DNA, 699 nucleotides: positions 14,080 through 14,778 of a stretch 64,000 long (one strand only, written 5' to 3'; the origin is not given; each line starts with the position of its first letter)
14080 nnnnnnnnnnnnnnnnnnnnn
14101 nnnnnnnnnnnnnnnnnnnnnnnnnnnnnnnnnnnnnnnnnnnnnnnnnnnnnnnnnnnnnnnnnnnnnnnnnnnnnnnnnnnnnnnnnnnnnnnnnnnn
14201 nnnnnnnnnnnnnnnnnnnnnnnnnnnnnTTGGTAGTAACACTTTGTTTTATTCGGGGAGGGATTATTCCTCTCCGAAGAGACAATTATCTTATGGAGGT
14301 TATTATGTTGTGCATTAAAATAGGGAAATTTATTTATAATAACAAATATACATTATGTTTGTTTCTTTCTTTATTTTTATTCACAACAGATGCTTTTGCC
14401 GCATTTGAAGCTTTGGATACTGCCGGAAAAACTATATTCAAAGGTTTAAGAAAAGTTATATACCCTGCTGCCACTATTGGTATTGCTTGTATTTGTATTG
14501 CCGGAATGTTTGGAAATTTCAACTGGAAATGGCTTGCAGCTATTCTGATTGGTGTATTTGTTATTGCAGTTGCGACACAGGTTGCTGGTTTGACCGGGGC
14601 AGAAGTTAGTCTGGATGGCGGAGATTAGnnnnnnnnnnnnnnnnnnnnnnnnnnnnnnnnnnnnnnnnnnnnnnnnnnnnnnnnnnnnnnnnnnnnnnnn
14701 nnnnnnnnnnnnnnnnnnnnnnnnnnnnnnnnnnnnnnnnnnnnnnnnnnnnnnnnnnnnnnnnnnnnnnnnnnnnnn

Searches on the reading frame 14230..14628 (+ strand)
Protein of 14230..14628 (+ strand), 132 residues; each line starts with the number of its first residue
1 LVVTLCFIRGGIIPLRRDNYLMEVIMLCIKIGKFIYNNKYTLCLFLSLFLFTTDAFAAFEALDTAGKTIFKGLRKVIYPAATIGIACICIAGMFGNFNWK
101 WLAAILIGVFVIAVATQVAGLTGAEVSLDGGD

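Call 24: search_protein_families(library=pfam, proteins=[window:14230-14628:+], max_evalue=0.01)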
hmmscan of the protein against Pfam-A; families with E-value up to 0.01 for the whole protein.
window:14230-14628:+ (132 aa): 1 family
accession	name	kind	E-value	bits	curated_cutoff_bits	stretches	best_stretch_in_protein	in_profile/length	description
PF04956.18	TrbC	-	6.9e-10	39.5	27.9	1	41-120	14-96/98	TrbC/VIRB2 pilin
